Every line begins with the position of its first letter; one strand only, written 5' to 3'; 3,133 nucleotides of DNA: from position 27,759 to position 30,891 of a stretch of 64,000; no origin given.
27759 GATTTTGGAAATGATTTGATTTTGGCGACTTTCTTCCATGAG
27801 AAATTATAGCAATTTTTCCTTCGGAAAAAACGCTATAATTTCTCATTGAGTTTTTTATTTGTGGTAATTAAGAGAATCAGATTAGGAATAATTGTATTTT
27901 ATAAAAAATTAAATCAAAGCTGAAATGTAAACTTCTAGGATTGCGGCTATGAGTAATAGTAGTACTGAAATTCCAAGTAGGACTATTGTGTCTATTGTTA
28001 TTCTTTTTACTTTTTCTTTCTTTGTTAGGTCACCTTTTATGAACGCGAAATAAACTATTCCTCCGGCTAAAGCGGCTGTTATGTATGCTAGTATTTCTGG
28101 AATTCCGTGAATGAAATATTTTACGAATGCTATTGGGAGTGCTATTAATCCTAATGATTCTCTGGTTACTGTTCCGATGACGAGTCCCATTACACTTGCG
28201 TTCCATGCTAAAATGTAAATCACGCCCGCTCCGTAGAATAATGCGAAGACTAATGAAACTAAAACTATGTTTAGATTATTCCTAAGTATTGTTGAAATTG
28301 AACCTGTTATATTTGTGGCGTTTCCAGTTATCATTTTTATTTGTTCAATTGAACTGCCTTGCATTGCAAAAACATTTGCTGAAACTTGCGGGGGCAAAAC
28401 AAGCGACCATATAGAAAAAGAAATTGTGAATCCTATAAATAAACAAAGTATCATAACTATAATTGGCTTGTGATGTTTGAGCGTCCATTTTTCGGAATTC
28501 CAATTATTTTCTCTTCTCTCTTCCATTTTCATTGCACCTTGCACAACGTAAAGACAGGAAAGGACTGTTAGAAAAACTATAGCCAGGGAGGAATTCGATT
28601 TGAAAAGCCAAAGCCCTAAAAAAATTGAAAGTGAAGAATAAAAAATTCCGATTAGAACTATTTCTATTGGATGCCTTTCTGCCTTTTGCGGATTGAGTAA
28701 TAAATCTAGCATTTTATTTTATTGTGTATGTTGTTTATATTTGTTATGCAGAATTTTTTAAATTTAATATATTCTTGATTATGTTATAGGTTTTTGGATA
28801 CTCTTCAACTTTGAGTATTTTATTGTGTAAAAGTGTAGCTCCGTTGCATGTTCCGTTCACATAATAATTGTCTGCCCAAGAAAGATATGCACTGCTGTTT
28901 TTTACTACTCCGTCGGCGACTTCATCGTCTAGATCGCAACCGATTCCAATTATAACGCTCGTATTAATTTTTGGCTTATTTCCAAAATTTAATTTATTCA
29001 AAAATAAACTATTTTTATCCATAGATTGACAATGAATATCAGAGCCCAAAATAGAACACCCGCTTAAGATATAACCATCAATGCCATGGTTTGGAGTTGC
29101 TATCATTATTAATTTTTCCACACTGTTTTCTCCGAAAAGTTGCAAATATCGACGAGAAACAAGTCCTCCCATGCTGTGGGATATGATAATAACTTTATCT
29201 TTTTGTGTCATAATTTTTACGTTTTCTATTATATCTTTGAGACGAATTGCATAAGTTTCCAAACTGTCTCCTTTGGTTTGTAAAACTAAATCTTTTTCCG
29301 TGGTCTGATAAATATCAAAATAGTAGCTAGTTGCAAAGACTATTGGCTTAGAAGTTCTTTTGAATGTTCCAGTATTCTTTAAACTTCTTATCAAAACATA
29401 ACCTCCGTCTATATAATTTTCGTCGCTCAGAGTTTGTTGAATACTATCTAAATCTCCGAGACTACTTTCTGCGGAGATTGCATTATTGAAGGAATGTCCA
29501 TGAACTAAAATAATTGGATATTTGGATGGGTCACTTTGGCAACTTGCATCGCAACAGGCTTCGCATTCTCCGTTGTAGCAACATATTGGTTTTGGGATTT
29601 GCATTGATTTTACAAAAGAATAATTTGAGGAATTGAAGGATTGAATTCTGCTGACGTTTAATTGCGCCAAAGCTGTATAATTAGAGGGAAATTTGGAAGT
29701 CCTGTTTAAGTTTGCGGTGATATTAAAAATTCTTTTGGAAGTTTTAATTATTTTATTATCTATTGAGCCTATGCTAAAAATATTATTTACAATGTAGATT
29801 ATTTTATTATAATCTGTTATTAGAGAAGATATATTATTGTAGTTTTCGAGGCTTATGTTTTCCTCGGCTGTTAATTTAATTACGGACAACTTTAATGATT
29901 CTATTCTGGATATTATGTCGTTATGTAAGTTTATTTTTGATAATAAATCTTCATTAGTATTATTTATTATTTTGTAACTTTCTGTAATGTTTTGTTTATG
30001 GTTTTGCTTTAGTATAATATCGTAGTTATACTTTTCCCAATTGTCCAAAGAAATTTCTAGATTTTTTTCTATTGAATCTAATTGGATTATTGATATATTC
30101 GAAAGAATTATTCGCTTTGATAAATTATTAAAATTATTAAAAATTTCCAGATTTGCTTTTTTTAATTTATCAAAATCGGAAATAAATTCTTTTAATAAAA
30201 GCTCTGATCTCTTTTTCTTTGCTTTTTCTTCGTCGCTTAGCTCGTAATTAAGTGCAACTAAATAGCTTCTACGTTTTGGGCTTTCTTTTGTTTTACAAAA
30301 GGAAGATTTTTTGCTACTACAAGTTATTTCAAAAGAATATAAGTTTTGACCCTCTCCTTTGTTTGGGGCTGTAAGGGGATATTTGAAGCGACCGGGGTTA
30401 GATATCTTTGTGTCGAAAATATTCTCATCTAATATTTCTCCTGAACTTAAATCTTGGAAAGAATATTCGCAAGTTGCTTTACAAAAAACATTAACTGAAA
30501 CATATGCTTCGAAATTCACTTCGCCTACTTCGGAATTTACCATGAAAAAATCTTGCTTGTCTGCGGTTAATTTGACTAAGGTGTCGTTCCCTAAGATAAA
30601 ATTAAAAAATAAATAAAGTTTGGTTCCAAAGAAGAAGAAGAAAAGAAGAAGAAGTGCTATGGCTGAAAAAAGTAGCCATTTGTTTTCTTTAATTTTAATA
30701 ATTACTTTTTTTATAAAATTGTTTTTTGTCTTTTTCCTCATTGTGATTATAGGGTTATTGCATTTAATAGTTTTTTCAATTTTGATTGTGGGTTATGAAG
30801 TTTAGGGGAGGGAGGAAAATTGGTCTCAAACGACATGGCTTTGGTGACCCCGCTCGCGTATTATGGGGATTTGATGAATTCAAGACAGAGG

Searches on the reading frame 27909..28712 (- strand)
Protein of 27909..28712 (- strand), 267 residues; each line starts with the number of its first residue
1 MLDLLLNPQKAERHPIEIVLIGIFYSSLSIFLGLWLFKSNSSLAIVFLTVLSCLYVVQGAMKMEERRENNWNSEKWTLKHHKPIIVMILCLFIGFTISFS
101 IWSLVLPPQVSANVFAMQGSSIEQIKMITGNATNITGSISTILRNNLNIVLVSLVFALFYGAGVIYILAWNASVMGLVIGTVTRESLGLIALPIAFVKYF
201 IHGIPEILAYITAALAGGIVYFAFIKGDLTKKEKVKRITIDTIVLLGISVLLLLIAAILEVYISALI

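Call 22: search_protein_families(library=pfam, proteins=[window:27909-28712:-], max_evalue=0.001)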
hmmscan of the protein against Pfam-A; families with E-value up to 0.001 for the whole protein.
window:27909-28712:- (267 aa): 1 family
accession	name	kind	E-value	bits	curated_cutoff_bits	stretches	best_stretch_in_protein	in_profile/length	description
PF01944.22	SpoIIM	-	3.3e-13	50.3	26.9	1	90-264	4-162/163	Stage II sporulation protein M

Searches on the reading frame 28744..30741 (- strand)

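Call 22: search_protein_families(library=pfam, proteins=[window:28744-30741:-], max_evalue=0.001)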
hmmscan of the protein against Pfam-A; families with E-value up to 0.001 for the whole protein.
window:28744-30741:- (665 aa): 6 families
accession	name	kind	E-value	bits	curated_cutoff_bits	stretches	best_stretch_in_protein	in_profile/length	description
PF07819.20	PGAP1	-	1.1e-07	32.3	24.3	1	474-552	45-130/233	PGAP1-like alpha/beta domain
PF02450.21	LCAT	-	7.3e-07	29.2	21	1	494-567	101-165/392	Lecithin:cholesterol acyltransferase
PF02089.21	Palm_thioest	-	1.5e-06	28.5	26.8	1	488-558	45-117/254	Palmitoyl protein thioesterase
PF01674.24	Lipase_2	-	1.5e-06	28.3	20.3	1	408-559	2-131/219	Lipase (class 2)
PF00561.26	Abhydrolase_1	-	1.3e-05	25.5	25.8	1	497-552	50-107/245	alpha/beta hydrolase fold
PF24096.1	DUF7379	-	0.00058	20.3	33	0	503-553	56-114/191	Domain of unknown function (DUF7379)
